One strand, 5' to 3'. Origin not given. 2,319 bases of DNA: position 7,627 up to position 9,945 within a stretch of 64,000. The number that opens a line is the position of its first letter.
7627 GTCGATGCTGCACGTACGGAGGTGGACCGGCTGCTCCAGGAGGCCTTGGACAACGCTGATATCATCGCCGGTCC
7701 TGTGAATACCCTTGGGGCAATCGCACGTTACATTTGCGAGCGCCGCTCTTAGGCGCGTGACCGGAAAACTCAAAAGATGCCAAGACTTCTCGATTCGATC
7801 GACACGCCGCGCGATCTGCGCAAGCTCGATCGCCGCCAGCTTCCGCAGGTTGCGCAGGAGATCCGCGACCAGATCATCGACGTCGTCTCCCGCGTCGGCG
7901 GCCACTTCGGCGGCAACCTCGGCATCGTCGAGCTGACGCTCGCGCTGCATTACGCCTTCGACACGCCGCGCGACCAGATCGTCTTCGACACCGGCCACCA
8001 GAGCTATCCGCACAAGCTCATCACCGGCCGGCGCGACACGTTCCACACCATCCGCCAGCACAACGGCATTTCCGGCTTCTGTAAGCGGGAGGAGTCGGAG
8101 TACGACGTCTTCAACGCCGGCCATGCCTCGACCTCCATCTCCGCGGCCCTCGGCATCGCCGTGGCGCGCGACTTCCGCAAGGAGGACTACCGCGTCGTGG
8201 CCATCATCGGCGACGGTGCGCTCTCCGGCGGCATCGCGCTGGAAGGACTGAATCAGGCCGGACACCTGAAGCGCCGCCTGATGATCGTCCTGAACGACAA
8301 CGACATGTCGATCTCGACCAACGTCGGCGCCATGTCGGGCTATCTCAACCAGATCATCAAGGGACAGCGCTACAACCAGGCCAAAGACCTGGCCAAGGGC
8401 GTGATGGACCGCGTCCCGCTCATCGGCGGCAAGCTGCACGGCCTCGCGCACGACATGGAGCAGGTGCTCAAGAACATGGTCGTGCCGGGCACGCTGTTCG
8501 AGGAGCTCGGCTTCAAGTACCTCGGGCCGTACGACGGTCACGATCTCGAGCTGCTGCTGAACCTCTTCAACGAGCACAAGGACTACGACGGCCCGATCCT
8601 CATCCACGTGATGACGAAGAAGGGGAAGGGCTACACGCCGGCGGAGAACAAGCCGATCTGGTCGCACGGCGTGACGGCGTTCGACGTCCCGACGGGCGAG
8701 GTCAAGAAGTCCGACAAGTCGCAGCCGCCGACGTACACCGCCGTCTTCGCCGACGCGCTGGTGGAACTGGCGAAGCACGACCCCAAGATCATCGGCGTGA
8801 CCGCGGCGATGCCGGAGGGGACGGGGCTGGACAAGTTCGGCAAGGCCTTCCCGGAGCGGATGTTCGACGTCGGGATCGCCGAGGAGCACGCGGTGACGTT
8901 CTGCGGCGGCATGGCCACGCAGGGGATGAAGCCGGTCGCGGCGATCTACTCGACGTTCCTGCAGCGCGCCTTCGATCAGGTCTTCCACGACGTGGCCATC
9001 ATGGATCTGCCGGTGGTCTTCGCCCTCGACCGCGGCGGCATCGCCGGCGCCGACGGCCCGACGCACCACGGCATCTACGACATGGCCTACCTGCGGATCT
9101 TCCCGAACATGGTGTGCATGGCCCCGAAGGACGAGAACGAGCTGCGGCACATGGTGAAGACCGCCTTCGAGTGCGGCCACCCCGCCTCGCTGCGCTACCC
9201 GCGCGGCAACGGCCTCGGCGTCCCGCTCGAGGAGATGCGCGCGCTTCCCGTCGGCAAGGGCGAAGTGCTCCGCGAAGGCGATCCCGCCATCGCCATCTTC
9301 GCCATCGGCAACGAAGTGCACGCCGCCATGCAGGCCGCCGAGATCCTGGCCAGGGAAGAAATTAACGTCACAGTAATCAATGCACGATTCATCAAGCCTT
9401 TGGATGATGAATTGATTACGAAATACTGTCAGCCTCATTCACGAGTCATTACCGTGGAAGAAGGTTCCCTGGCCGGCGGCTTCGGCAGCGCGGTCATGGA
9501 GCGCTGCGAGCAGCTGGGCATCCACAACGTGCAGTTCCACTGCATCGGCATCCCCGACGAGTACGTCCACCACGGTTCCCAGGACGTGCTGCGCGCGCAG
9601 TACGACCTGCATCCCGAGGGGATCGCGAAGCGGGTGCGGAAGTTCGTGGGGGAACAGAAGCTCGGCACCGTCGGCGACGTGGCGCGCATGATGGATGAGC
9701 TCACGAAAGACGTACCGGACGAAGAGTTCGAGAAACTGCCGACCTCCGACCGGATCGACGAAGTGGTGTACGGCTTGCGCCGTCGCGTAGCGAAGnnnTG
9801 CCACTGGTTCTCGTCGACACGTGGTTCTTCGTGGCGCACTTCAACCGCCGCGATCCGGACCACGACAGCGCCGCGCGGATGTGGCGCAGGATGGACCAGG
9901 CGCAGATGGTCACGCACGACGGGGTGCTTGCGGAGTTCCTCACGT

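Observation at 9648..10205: PIN toxin wedged between dxs and tlyA, with the only antitoxin-like sequence fused in frame to the C-terminus of Dxs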

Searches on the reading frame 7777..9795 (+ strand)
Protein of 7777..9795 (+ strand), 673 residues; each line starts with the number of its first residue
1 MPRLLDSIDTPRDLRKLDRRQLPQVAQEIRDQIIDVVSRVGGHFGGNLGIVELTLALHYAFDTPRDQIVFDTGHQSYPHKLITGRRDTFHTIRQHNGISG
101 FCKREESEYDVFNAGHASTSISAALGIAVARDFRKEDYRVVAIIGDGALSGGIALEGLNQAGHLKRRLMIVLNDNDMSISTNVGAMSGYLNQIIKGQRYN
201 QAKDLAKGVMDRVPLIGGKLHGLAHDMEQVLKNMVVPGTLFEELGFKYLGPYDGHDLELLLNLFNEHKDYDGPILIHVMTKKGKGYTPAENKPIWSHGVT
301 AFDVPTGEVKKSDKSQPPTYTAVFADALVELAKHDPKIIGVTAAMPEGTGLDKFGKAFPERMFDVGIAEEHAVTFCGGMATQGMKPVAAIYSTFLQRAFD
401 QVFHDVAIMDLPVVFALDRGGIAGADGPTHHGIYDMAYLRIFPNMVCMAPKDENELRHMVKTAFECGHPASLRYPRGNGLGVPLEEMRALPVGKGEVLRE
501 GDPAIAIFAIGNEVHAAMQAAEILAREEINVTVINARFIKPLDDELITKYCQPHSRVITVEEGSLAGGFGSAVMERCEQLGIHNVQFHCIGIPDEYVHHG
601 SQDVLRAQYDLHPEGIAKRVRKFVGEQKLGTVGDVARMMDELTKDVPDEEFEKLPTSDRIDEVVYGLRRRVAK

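Call 3: search_protein_families(library=pfam, proteins=[window:7777-9795:+], max_evalue=1)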
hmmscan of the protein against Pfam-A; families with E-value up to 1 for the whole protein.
window:7777-9795:+ (673 aa): 7 families
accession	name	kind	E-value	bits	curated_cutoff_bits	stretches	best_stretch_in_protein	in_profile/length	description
PF13292.11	DXP_synthase_N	-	3.4e-118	394.3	21.2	1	5-280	1-274/274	1-deoxy-D-xylulose-5-phosphate synthase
PF02779.29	Transket_pyr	-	2.5e-48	164.4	27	1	318-478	3-171/174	Transketolase, pyrimidine binding domain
PF02780.25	Transketolase_C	-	6.2e-30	104.1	25.9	1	493-616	1-124/124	Transketolase, C-terminal domain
PF00676.26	E1_dh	-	9.6e-07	28.5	22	1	117-183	105-169/300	Dehydrogenase E1 component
PF00456.26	Transketolase_N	-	3.6e-05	23.4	22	1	27-184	7-192/334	Transketolase, thiamine diphosphate binding domain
PF02775.26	TPP_enzyme_C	-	0.00016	22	21.9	1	115-181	28-88/151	Thiamine pyrophosphate enzyme, C-terminal TPP binding domain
PF22613.1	Transketolase_C_1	-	0.00018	22.1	27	1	500-543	9-52/113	Transketolase-like TK C-terminal domain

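Call 4: search_protein_families(library=ncbifam, proteins=[window:7777-9795:+], max_evalue=1)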
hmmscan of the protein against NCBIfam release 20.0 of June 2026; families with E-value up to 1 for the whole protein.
window:7777-9795:+ (673 aa): 19 families
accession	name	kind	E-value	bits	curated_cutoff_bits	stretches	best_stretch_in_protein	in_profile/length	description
TIGR00204.1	dxs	equivalog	1.8e-252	839.3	465.95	1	7-624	3-615/616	1-deoxy-D-xylulose-5-phosphate synthase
NF003933.0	PRK05444.2-2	equivalog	1.9e-183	611.3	395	1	3-622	6-603/606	1-deoxy-D-xylulose-5-phosphate synthase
NF008968.0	PRK12315.1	subfamily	7.7e-158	526.3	510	2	239-623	202-580/582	1-deoxy-D-xylulose-5-phosphate synthase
NF004559.0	PRK05899.2-5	equivalog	6.3e-59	199.8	488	3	322-625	322-625/627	transketolase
NF004556.0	PRK05899.2-2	equivalog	5.4e-39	134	575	2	303-623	307-637/639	transketolase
TIGR00232.1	tktlase_bact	equivalog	4.6e-26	91.3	682.25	2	330-543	361-581/654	transketolase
NF006667.0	PRK09212.1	subfamily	8.2e-23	80.8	321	1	351-580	45-279/327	pyruvate dehydrogenase complex E1 component subunit beta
NF004558.0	PRK05899.2-4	equivalog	1e-20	73.7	788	2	353-567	384-603/651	transketolase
NF008854.0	PRK11892.1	equivalog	6.3e-19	68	454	1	351-580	183-418/464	pyruvate dehydrogenase complex E1 component subunit beta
TIGR03181.1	PDH_E1_alph_x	equivalog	1.5e-09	37.2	411.35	1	118-183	125-190/341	pyruvate dehydrogenase (acetyl-transferring) E1 component subunit alpha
TIGR03182.1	PDH_E1_alph_y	equivalog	1.5e-06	27.4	393.85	1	118-201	113-196/315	pyruvate dehydrogenase (acetyl-transferring) E1 component subunit alpha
TIGR03336.1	IOR_alpha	equivalog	1.8e-05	23.3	650.9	2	119-181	407-464/595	indolepyruvate ferredoxin oxidoreductase subunit alpha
TIGR03710.1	OAFO_sf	subfamily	0.00023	19.9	482.75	1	496-563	457-523/561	2-oxoacid:acceptor oxidoreductase subunit alpha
NF041170.1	Oxoac_fdxalpha_Archa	equivalog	0.00081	17.8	800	1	501-566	518-584/636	2-oxoacid:ferredoxin oxidoreductase subunit alpha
NF007201.0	PRK09622.1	equivalog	0.00091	18.2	590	1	502-575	267-340/405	2-oxoacid:ferredoxin oxidoreductase subunit alpha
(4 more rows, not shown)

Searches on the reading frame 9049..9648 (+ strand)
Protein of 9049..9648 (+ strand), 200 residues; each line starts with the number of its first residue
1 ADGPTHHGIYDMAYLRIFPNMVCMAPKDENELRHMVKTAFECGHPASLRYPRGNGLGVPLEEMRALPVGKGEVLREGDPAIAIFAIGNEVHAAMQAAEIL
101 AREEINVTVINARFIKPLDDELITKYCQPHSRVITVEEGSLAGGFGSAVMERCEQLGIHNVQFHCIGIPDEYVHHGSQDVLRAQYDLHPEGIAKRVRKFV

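Call 16: find_related_loci(query=window:9049-9648:+, collection=genome_contigs, flank=2500)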
Query window:9049-9648:+ (200 aa) in genome_contigs; peptide patterns used: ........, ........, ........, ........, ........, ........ (x = any residue, [..] = any of these).
191 stretches matched a pattern; 167 encode a relative of the query (tblastn E <= 1e-3); the best 80 are kept; 80 distinct loci.
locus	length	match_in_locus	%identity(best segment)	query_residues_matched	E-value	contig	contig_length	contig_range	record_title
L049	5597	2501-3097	91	1-200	2e-124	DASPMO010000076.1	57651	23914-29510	MAG TPA_asm: Thermoanaerobaculia bacterium isolate SMAG_U12094 k141_352032, whole genome shotgun sequence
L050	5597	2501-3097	89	1-200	1e-122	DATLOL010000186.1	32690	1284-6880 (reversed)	MAG TPA_asm: Thermoanaerobaculia bacterium isolate SMAG_U13825 k141_1143291, whole genome shotgun sequence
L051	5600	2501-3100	88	1-200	2e-118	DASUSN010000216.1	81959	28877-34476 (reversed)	MAG TPA_asm: Thermoanaerobaculia bacterium isolate SMAG_U1737 k141_1414177, whole genome shotgun sequence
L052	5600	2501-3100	87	1-200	3e-117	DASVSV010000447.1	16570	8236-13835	MAG TPA_asm: Thermoanaerobaculia bacterium isolate SMAG_U3271 k141_555817, whole genome shotgun sequence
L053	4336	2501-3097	87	1-200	4e-117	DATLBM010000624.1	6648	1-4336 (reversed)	MAG TPA_asm: Thermoanaerobaculia bacterium isolate SMAG_U14298 k141_3696499, whole genome shotgun sequence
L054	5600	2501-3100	86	1-200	3e-116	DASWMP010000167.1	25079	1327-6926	MAG TPA_asm: Thermoanaerobaculia bacterium isolate SMAG_U3390 k141_103532, whole genome shotgun sequence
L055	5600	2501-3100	86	1-200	7e-116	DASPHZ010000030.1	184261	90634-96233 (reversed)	MAG TPA_asm: Thermoanaerobaculia bacterium isolate SMAG_U11969 k141_709789, whole genome shotgun sequence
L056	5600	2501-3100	85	1-200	2e-115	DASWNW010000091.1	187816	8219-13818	MAG TPA_asm: Thermoanaerobaculia bacterium isolate SMAG_U3424 k141_227098, whole genome shotgun sequence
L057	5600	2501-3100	85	1-200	6e-115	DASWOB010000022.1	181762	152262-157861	MAG TPA_asm: Thermoanaerobaculia bacterium isolate SMAG_U3429 k141_101870, whole genome shotgun sequence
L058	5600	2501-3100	85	1-200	3e-114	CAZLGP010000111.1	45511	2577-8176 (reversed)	MAG TPA_asm: uncultured Thermoanaerobaculia bacterium isolate binchicken_co31_43 genome assembly, contig: k141_1300651,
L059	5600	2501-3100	85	1-200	8e-114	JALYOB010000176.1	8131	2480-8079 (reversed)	MAG: Acidobacteriota bacterium isolate KAL bin4 SC8791_NODE_191_length_8131_cov_1.275862, whole genome shotgun sequence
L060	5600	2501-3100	84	1-200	2e-113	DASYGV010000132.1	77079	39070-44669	MAG TPA_asm: Thermoanaerobaculia bacterium isolate SMAG_U4223 k141_1475099, whole genome shotgun sequence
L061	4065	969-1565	84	2-200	6e-114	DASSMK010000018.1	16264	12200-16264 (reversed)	MAG TPA_asm: Thermoanaerobaculia bacterium isolate SMAG_U1196 k141_5071, whole genome shotgun sequence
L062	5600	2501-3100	85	1-200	3e-113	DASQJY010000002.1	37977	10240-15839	MAG TPA_asm: Thermoanaerobaculia bacterium isolate SMAG_U11898 k141_3120247, whole genome shotgun sequence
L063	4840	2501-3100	83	1-200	6e-113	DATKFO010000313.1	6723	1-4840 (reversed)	MAG TPA_asm: Thermoanaerobaculia bacterium isolate SMAG_U14527 k141_2517548, whole genome shotgun sequence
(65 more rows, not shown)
